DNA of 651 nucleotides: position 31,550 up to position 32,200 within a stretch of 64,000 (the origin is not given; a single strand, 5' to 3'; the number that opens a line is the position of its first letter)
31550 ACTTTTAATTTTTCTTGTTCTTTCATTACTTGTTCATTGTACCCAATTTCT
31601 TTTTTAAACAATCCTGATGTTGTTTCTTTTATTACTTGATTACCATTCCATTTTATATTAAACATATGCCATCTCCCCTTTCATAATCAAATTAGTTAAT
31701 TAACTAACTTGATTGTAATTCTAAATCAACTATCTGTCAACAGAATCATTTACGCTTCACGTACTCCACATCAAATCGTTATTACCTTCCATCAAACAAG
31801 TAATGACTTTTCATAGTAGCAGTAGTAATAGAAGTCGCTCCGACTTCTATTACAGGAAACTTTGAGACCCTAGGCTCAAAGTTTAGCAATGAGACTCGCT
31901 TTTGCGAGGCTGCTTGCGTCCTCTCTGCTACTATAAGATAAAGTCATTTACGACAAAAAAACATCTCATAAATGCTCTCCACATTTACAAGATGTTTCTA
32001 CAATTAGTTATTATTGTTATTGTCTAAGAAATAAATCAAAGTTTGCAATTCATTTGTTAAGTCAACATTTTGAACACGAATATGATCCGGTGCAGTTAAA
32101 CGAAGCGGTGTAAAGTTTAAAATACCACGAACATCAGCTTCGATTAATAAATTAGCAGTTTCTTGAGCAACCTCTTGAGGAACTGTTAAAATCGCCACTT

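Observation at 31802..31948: Modular nested-hairpin repeat family (9 copies in 64 kb) with compensatory base changes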

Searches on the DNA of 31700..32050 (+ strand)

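Call 23: search_rna_families(source=window, start=31700, end=32050, threshold=evalue, max_evalue=10)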
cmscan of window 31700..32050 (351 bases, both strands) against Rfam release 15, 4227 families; matches with E-value up to 10: 7.
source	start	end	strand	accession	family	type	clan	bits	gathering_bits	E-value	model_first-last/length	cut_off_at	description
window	31858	31918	+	RF02616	SSRC8_2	Gene; sRNA;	-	33.9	72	4.7e-08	152-209/281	no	Streptococcus sRNA 8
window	31952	32040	-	RF02414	rli60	Gene; sRNA;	-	18.7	60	5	1-191/191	no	Listeria sRNA rli60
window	31913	32039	-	RF01873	PISRT1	Gene; lncRNA;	-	18.1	70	5.4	1-107/107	no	Polled intersex syndrome regulated transcript 1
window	31861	31960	-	RF02220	ZNRD1-AS1_3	Gene; lncRNA;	-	14.8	60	0.73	1-104/104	no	ZNRD1 antisense RNA 1 conserved region 3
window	31942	32038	-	RF04180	BTnc231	Gene; sRNA;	-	11.2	80.4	9.8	1-154/154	no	Bacteroides sRNA BTnc231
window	31930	31957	-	RF02350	psRNA6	Gene; sRNA;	-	9.3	60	2.5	1-333/333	no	Nitrosomonas sRNA psRNA6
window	31995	32036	-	RF02350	psRNA6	Gene; sRNA;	-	7.9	60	6.9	1-333/333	no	Nitrosomonas sRNA psRNA6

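Call 25: search_rna_families(source=window, start=31780, end=31970, threshold=evalue, max_evalue=0.01, show_alignments=2)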
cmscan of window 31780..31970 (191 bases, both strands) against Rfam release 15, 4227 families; matches with E-value up to 0.01: 1.
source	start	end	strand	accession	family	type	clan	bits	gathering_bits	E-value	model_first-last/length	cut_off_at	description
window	31858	31918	+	RF02616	SSRC8_2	Gene; sRNA;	-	30.6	72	2.8e-07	152-209/281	no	Streptococcus sRNA 8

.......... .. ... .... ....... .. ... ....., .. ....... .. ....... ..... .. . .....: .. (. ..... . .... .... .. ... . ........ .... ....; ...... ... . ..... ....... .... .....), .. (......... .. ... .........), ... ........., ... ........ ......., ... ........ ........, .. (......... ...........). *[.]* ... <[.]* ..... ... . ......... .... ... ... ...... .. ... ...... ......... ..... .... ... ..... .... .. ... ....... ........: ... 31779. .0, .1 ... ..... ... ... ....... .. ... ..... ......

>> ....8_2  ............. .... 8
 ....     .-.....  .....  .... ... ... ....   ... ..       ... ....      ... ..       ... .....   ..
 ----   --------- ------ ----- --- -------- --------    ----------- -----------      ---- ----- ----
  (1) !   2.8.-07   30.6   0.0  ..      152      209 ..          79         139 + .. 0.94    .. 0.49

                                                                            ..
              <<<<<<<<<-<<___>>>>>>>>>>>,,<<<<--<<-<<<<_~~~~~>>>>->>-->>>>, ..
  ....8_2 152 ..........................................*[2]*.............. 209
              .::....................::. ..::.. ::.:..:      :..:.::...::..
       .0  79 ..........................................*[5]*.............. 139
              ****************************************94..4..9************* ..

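Call 33: search_dna_similar(query=window:31796-31954:+, collection=plasmids, mode=distant, max_evalue=0.01, max_rows=30)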
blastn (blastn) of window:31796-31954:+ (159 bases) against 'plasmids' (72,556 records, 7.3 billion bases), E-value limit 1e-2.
No match.

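Call 34: search_dna_similar(query=window:31796-31954:+, collection=phages, mode=distant, max_evalue=0.01, max_rows=30)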
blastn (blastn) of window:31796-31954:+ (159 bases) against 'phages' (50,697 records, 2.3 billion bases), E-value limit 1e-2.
No match.

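Call 60: build_rna_model(alignment_id=A2)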
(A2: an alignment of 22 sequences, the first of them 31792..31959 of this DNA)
Model R1 built from alignment A2 (22 sequences, 177 columns); structure: RNAalifold consensus.
model positions 167; base pairs 51; branch points 2; effective number of sequences 1.67; information 0.59 bits per position. Calibrated on 0.2 Mb of random sequence (short: E-values are rough).
structure used (alignment columns):
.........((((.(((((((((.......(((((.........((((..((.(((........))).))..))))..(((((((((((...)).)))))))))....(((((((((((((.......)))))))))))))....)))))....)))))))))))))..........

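Call 63: search_with_rna_model(model_id=R1, sources=[window, L024, L072, L041, L033, L045, L032, L034, L006, L010, L025, L065, L078, L079, L080, L081, L082, L084, L085, L086, L087, L088, L090, L091, L092, L093, L094, L095, L096, L098, L099, L100, L101, L104, L108, L112, L113, L115, L116, L118, L120, L122, L124, L125, L127, L128, L129, L130, L132, L135, L136, L137, L138, L140, L144, L145, L146, L147, L149, L152, L154, L158, L169, L175, L177, L179, L180, L181, L182, L188, L189, L194], max_evalue=0.001, make_alignment=true)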
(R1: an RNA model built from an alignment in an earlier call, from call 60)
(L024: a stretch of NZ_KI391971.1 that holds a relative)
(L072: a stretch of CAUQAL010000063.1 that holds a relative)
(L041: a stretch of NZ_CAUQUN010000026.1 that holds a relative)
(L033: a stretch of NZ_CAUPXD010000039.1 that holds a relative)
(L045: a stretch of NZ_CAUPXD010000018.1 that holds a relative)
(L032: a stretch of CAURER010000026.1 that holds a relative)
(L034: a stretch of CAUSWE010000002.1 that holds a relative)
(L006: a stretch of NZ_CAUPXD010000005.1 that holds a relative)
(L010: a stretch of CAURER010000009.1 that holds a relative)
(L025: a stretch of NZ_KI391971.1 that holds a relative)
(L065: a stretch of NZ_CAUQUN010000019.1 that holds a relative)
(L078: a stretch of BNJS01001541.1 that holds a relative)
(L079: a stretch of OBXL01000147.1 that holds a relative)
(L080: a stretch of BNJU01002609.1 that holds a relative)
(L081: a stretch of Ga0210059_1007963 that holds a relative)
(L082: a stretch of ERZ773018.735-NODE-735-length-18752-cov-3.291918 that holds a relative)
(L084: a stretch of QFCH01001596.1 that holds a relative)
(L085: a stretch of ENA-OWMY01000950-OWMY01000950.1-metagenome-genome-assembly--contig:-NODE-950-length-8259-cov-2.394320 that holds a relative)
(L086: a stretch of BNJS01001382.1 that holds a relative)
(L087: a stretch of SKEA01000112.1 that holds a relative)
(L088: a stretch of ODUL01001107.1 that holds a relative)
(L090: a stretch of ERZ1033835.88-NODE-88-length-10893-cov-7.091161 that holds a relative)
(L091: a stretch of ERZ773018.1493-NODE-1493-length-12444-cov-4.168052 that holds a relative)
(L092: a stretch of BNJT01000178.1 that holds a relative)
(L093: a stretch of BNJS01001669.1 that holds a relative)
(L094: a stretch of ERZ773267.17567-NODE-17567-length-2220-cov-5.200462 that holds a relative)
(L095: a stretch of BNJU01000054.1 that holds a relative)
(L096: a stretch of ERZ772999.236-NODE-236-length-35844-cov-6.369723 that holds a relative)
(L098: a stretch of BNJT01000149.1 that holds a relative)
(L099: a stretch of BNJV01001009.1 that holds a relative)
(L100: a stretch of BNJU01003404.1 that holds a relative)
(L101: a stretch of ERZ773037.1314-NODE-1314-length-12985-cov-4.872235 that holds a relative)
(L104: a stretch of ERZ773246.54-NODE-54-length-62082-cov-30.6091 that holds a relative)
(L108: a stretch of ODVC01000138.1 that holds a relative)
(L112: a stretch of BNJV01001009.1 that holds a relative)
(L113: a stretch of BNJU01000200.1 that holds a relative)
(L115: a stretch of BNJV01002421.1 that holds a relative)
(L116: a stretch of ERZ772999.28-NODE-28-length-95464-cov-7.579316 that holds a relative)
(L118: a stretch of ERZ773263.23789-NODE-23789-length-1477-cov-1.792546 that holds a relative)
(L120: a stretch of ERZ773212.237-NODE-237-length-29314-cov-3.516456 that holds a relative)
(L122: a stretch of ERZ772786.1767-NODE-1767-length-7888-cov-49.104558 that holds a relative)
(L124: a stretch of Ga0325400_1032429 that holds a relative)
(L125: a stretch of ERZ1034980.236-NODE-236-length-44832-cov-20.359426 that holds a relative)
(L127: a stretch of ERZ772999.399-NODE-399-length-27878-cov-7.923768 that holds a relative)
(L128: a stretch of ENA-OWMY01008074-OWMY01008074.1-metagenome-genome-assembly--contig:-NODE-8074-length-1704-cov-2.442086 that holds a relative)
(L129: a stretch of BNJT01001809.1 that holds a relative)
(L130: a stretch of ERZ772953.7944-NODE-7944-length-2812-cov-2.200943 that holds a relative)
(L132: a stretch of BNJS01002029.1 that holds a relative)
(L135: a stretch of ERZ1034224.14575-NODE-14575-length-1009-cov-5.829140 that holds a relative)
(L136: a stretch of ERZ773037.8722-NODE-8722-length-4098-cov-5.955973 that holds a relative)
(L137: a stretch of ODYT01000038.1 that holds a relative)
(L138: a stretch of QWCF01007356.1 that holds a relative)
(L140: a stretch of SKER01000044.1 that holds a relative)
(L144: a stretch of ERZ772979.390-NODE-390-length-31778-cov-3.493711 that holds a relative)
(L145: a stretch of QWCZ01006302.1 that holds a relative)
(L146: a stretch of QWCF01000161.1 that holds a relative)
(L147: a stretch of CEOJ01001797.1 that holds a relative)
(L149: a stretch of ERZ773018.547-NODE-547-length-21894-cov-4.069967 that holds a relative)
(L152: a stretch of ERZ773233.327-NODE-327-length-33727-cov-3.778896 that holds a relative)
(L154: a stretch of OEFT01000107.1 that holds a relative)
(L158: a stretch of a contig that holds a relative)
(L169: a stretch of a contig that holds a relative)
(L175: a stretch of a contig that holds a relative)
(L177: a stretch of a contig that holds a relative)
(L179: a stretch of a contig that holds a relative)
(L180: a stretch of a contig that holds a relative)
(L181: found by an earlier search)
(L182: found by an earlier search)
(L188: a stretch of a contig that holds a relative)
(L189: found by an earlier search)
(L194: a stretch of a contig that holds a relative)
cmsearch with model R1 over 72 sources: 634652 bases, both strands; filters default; matches with E-value up to 0.001: 251.
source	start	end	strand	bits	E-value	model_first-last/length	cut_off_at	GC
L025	2185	2353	+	173.9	4.7e-40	1-167/167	no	0.35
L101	4926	5091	+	169.5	5.9e-39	1-167/167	no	0.39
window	31792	31959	-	169.4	6.1e-39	1-167/167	no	0.4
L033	7173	7341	+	168.1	1.4e-38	1-167/167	no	0.4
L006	6963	7128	+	167.1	2.3e-38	1-167/167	no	0.39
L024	1553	1719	-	166.1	4.2e-38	1-167/167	no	0.37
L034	4623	4789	-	161.8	4.9e-37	1-167/167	no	0.4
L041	1181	1347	+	160.2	1.2e-36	1-167/167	no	0.36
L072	4506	4671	+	159.9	1.4e-36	1-167/167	no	0.36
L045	88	254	+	159.4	1.9e-36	1-167/167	no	0.41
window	27046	27211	-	158.9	2.6e-36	1-167/167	no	0.38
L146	155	322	+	158.6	3.1e-36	1-167/167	no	0.39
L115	9739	9903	+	158.5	3.2e-36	1-167/167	no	0.41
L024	5722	5883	-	158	4.3e-36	1-167/167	no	0.36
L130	1219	1386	+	157.8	4.8e-36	1-167/167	no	0.35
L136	1138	1305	+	157.3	6.6e-36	1-167/167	no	0.42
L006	7159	7324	+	157.1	7e-36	1-167/167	no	0.42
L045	3631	3794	+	156.8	8.8e-36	1-167/167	no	0.35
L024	5537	5703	-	156.3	1.2e-35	1-167/167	no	0.41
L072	442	604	-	155.8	1.5e-35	1-167/167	no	0.36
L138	566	730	+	155.7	1.6e-35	1-167/167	no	0.44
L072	5944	6103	+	154.4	3.3e-35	1-167/167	no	0.39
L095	3724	3888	-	154.4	3.4e-35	1-167/167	no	0.38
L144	3047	3214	+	154.2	3.9e-35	1-167/167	no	0.35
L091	7591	7750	-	153.9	4.4e-35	1-167/167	no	0.45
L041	6032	6188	+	153.2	6.7e-35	1-167/167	no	0.39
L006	168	331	+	153.1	7.1e-35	1-167/167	no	0.45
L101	623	780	+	151.6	1.7e-34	1-167/167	no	0.39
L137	1610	1777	-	151.3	2.1e-34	1-167/167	no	0.42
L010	5177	5340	+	151.2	2.1e-34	1-167/167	no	0.36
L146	938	1104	+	148.8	8.4e-34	1-167/167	no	0.4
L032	80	246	+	146.9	2.6e-33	1-167/167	no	0.37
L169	9587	9746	-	146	4.1e-33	1-167/167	no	0.41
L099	5436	5594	-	145.4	5.9e-33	1-167/167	no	0.38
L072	4688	4852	+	145.2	6.8e-33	1-167/167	no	0.39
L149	3499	3665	+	144.8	8.2e-33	1-167/167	no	0.4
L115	2607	2767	+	144.6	9.1e-33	1-167/167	no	0.42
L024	5357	5519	-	143.7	1.6e-32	1-167/167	no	0.39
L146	9029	9193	+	143.3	2e-32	1-167/167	no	0.43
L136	1323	1484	+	139.9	1.4e-31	1-167/167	no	0.43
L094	676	836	+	139.7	1.6e-31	1-167/167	no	0.39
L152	2484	2646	-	138.4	3.3e-31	1-167/167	no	0.42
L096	2046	2215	+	136.6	9.2e-31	1-167/167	no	0.36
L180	5103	5265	+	136.4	1e-30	1-167/167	no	0.4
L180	5721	5881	+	136.3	1.1e-30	1-167/167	no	0.39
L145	2316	2484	+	136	1.3e-30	1-167/167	no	0.36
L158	686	854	+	135.7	1.5e-30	1-167/167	no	0.36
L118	486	648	+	134.2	3.6e-30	1-167/167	no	0.44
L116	332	492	-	134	4.1e-30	1-167/167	no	0.38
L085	3695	3856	-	133.8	4.6e-30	1-167/167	no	0.38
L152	2661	2804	-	133.3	6.1e-30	15-167/167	5'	0.4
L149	11874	12039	+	132.7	8.6e-30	1-167/167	no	0.43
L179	2389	2545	-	132.7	8.6e-30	1-167/167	no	0.35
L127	1730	1890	-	132.2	1.2e-29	1-167/167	no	0.44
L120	2291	2454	+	130.2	3.6e-29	1-167/167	no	0.38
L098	525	688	-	130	4.1e-29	1-167/167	no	0.4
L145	3535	3696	-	128.6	9.1e-29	1-167/167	no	0.31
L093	2437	2605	-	128.5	9.5e-29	1-167/167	no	0.43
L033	3129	3287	-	127.7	1.5e-28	1-167/167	no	0.36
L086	613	771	+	125.2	6.5e-28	1-167/167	no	0.4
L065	598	755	+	124.9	7.7e-28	1-167/167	no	0.35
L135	237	394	-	123.4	1.8e-27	1-167/167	no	0.44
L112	953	1119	-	122.7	2.7e-27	1-167/167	no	0.41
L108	374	536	-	121.1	6.7e-27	1-167/167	no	0.38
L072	6128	6284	+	120.3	1e-26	1-167/167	no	0.34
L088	6399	6557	-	118.2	3.5e-26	1-167/167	no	0.34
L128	1043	1204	+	117.5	5.3e-26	1-167/167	no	0.3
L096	2257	2412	-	116.2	1.1e-25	1-167/167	no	0.33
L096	3175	3333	-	116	1.3e-25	1-167/167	no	0.3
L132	7709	7872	-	115.3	1.8e-25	1-167/167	no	0.46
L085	3335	3495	+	115.2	1.9e-25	1-167/167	no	0.37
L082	5709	5869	-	115.2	2e-25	1-167/167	no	0.39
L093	12186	12353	-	114.9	2.3e-25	1-167/167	no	0.39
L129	187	345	+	114.5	3e-25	1-167/167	no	0.43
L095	3539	3707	-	114.4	3.1e-25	1-167/167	no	0.33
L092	3808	3981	+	114.3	3.3e-25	1-167/167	no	0.38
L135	36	199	+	113.8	4.4e-25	1-167/167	no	0.38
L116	1877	2015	-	112.9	7.4e-25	31-167/167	5'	0.42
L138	869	1032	-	111.4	1.7e-24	1-167/167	no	0.39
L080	9430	9595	+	108.8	7.6e-24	1-167/167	no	0.35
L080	6471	6636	+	108.1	1.2e-23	1-167/167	no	0.34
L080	2638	2794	+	107.4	1.7e-23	1-167/167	no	0.32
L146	9241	9383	+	107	2.1e-23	1-167/167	no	0.38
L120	2472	2611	+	107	2.1e-23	1-167/167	no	0.39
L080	6285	6451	+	106.3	3.2e-23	1-167/167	no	0.35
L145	4815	4970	-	106.3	3.3e-23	1-167/167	no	0.3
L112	767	922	-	104.7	8e-23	1-167/167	no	0.39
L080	2387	2551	+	104.1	1.1e-22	1-167/167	no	0.35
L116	1638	1861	-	103.4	1.7e-22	1-167/167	no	0.37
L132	205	367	-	102.4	3e-22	1-167/167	no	0.4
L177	4839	5003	-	101.9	4e-22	1-167/167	no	0.45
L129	5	170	+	100.3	1e-21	1-167/167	no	0.37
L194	7013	7173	-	98.6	2.7e-21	1-167/167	no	0.44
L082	5230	5387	+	98.6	2.7e-21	1-167/167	no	0.34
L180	1204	1373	+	98.6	2.7e-21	1-167/167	no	0.41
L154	2832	2993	-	98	3.8e-21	1-167/167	no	0.38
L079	809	972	+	97.4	5.3e-21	1-167/167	no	0.4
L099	6749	6905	-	97.2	6e-21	1-167/167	no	0.39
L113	1775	1932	-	96.3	1e-20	1-167/167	no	0.42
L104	2337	2497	-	95.7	1.4e-20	1-167/167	no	0.42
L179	8467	8690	+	95.6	1.5e-20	1-167/167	no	0.37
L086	6841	7002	+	95.2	1.9e-20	1-167/167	no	0.44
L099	10800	10965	+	93.6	4.7e-20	1-167/167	no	0.36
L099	11004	11159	-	89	6.6e-19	1-167/167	no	0.35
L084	3885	4043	+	88.7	8e-19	1-167/167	no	0.42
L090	7375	7522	+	87.3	1.8e-18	1-167/167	no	0.44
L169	2390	2569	-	86.1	3.4e-18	1-167/167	no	0.32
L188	6705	6890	-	85.2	5.7e-18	1-167/167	no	0.38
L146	1122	1264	+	85.2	5.8e-18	1-167/167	no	0.37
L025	2372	2540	+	83.7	1.4e-17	1-167/167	no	0.4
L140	4405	4571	-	83.2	1.9e-17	1-167/167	no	0.42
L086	1992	2160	+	83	2e-17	1-167/167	no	0.36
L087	6566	6718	-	80.9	7e-17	1-167/167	no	0.46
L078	7532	7698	-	80.5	8.6e-17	1-167/167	no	0.45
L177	9914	10076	-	79.8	1.3e-16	1-167/167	no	0.42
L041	1365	1521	+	79.8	1.3e-16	1-167/167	no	0.34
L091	842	996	-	78.4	2.8e-16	1-167/167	no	0.45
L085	7542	7703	+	76.1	1.1e-15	1-167/167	no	0.33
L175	3086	3206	-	76.1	1.1e-15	1-167/167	no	0.38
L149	12157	12273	-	75.8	1.3e-15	51-167/167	5'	0.34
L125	5819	5963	-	73.8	4.1e-15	1-167/167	no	0.46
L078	1966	2129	-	72.7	7.6e-15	1-167/167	no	0.44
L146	13174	13300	+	71.7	1.4e-14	1-167/167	no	0.4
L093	977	1116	-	69.8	4e-14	1-167/167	no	0.35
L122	6509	6671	+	68.7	7.6e-14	1-167/167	no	0.4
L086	1993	2161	-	66.9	2.1e-13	1-167/167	no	0.36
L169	719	884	-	62.4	2.8e-12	1-167/167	no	0.32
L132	7571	7694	-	61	6.2e-12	1-167/167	no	0.45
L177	4665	4723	-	59.4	1.5e-11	42-100/167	no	0.46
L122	6322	6473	+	58.1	3.2e-11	1-167/167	no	0.38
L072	441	603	+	56.6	7.8e-11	1-167/167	no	0.36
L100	5401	5545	+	55.2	1.7e-10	1-167/167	no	0.44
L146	9342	9497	-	54.6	2.5e-10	1-167/167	no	0.33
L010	5363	5523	+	53.5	4.7e-10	1-167/167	no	0.32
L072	4871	4973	+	53.2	5.6e-10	1-167/167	no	0.38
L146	340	436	+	51.5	1.4e-09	1-167/167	no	0.35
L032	2040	2141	+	50.6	2.4e-09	1-167/167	no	0.43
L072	4507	4672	-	50.3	2.9e-09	1-167/167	no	0.36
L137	1493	1594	-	50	3.4e-09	1-167/167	no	0.44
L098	406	507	-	49.5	4.5e-09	1-167/167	no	0.39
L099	6560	6732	-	48.7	7e-09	1-167/167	no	0.34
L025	2186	2354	-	48.4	8.5e-09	1-167/167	no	0.36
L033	7357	7460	+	48.2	9.7e-09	1-167/167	no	0.4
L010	5178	5341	-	48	1e-08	1-167/167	no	0.36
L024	5721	5882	+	47.9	1.1e-08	1-167/167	no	0.36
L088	6400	6556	+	47.5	1.4e-08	1-167/167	no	0.34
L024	5536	5702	+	47.2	1.7e-08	1-167/167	no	0.41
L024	5356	5517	+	46.6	2.4e-08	1-167/167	no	0.39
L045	3632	3795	-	45.9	3.5e-08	1-167/167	no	0.35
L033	3128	3286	+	44.8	6.8e-08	1-167/167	no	0.36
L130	1220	1387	-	44.7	7e-08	1-167/167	no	0.35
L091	7590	7749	+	44.4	8.4e-08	1-167/167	no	0.46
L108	374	536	+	43.6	1.3e-07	1-167/167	no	0.38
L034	4623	4789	+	43.5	1.4e-07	1-167/167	no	0.4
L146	156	323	-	43.4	1.5e-07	1-167/167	no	0.39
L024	1553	1719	+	43.2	1.7e-07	1-167/167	no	0.37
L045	89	255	-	42.8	2.1e-07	1-167/167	no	0.41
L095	3723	3889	+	42.6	2.3e-07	1-167/167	no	0.38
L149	6868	7033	+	42.5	2.5e-07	1-167/167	no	0.37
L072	1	114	+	42.2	3.1e-07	52-167/167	5'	0.35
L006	169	332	-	41.8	3.7e-07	1-167/167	no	0.45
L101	624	781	-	41.5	4.5e-07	1-167/167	no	0.39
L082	5230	5387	-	41.4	4.6e-07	1-167/167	no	0.34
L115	9740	9904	-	41.4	4.8e-07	1-167/167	no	0.4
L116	177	315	-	41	6e-07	1-167/167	no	0.39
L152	2367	2467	-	40.8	6.6e-07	1-167/167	no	0.38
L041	6033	6189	-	40.4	8.5e-07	1-167/167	no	0.39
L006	3997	4070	+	40.1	1e-06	1-167/167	no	0.31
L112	4025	4098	-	40.1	1e-06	1-167/167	no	0.34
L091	3888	3960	-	40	1.1e-06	1-167/167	no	0.3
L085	3578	3682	-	39.4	1.4e-06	1-167/167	no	0.38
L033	7174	7342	-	38.8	2e-06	1-167/167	no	0.4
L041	6206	6303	+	38.6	2.3e-06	1-167/167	no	0.32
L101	4927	5092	-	38.4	2.6e-06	1-167/167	no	0.39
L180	5898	5998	+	38.3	2.8e-06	1-167/167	no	0.37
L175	1139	1247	-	38.3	2.9e-06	1-167/167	no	0.33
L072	5944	6104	-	38.1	3.1e-06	1-167/167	no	0.39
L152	2483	2645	+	38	3.3e-06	1-167/167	no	0.42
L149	3499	3665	-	37.9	3.5e-06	1-167/167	no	0.4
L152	2660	2804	+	37.9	3.5e-06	1-154/167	3'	0.4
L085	3335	3497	-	37.6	4.2e-06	1-167/167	no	0.36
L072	6124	6289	-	37.5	4.4e-06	1-167/167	no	0.33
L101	3037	3134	+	37.5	4.5e-06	1-167/167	no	0.37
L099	5435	5595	+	37.1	5.6e-06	1-167/167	no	0.37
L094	677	835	-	36.8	6.5e-06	1-167/167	no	0.38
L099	5319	5414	-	36.7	6.8e-06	1-167/167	no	0.34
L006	6964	7129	-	36.6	7.2e-06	1-167/167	no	0.39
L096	2256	2411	+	36.5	7.9e-06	1-167/167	no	0.33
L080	2388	2552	-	36.3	8.7e-06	1-167/167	no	0.36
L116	333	491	+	36.1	1e-05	1-167/167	no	0.38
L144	3048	3215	-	35.9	1.1e-05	1-167/167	no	0.35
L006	7160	7325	-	35.7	1.2e-05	1-167/167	no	0.42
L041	1181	1348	-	35.3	1.6e-05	1-167/167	no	0.36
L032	5232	5397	+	35.3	1.6e-05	1-167/167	no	0.37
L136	1324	1484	-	35.1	1.7e-05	1-167/167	no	0.43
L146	937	1105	-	35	1.9e-05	1-167/167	no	0.4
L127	1730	1890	+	35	1.9e-05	1-167/167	no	0.44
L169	9586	9747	+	34.9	2e-05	1-167/167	no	0.41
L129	363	465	+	34.9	2e-05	1-167/167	no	0.42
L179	2389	2545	+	34.7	2.2e-05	1-167/167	no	0.35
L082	5707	5869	+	34.7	2.2e-05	1-167/167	no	0.38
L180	5723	5880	-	34.6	2.3e-05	1-167/167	no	0.39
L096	3174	3332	+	34.5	2.4e-05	1-167/167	no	0.3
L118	487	649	-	34.5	2.5e-05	1-167/167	no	0.44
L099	10802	10966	-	34.4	2.6e-05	1-167/167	no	0.36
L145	3536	3693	+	34.4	2.6e-05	1-167/167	no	0.32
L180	1205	1374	-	34.3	2.7e-05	1-167/167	no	0.41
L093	12069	12169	-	34.2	2.9e-05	1-167/167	no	0.46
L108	1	79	+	34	3.3e-05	91-167/167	5'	0.32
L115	2606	2768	-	33.9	3.4e-05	1-167/167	no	0.42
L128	1635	1704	+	33.4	4.5e-05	1-78/167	3'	0.4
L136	1138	1305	-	33.3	4.8e-05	1-167/167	no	0.42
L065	599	756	-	33.3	5e-05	1-167/167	no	0.36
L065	774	901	+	33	5.7e-05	1-167/167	no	0.32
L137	1609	1776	+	32.7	6.7e-05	1-167/167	no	0.42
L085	3694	3854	+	32.7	6.8e-05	1-167/167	no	0.39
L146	9030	9194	-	32.7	6.8e-05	1-167/167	no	0.44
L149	3685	3785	+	32.6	7.2e-05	1-167/167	no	0.38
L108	551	643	-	32.3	8.5e-05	1-167/167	no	0.34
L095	3538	3706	+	31.7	0.00012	1-167/167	no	0.33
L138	565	731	-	31.6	0.00013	1-167/167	no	0.44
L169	903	1054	-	31.2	0.00016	1-167/167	no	0.38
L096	2045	2216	-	31.1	0.00017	1-167/167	no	0.35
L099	4115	4221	+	31.1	0.00017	1-167/167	no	0.36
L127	1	118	+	31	0.00018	52-167/167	5'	0.43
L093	2436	2604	+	30.8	0.00021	1-167/167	no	0.43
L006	3998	4071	-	30.7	0.00022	1-167/167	no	0.31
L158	687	855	-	30.2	0.00028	1-167/167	no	0.36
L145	2315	2485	-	30.2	0.00029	1-167/167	no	0.36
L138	869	1032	+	30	0.00033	1-167/167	no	0.39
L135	36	199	-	29.7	0.00038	1-167/167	no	0.38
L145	4814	4970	+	29.7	0.00038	1-167/167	no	0.3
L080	6286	6451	-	29.6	0.0004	1-167/167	no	0.35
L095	3424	3522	-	29.5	0.00043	1-167/167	no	0.3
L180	5104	5264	-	29.1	0.00053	1-167/167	no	0.4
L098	524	687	+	28.8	0.00066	1-167/167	no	0.4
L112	4024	4097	+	28.7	0.00068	1-167/167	no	0.34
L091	3887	3959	+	28.5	0.00076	1-167/167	no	0.32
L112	952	1118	+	28.4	0.0008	1-167/167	no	0.41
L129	4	171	-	28.2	0.00093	1-167/167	no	0.38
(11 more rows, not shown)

Alignment A3: 150 matches aligned to the model, 423 columns, each read 5' to 3' on its own strand. Consensus structure (alignment columns), stored with it:
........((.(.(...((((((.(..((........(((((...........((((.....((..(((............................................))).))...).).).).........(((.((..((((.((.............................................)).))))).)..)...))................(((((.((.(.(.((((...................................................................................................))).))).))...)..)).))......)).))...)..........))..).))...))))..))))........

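Call 78: search_with_rna_model(model_id=R1, source=window, filters=off, max_evalue=1)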
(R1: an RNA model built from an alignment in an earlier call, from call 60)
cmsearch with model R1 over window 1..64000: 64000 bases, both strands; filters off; matches with E-value up to 1: 29.
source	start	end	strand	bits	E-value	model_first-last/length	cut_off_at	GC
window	31792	31959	-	169.4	6.2e-40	1-167/167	no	0.4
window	27046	27211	-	158.9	2.6e-37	1-167/167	no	0.38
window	38854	39013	-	153.9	4.5e-36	1-167/167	no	0.45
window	9211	9328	-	85.8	4.1e-19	1-167/167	no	0.32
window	60470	60571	-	52.9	6.6e-11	1-167/167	no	0.4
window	38853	39012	+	44.4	8.5e-09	1-167/167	no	0.46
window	27045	27210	+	41.5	4.6e-08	1-167/167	no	0.38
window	34852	34924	-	39.3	1.6e-07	1-167/167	no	0.33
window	19943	20043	-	37.9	3.4e-07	1-167/167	no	0.39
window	31791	31958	+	36.1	9.9e-07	1-167/167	no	0.4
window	19827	19927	-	34.2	2.9e-06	1-167/167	no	0.3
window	29002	29098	-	33.9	3.4e-06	1-167/167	no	0.4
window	9210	9327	+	30.8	2e-05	1-167/167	no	0.33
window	34851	34923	+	27.8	0.00012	1-167/167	no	0.33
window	19942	20042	+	21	0.0058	1-167/167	no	0.39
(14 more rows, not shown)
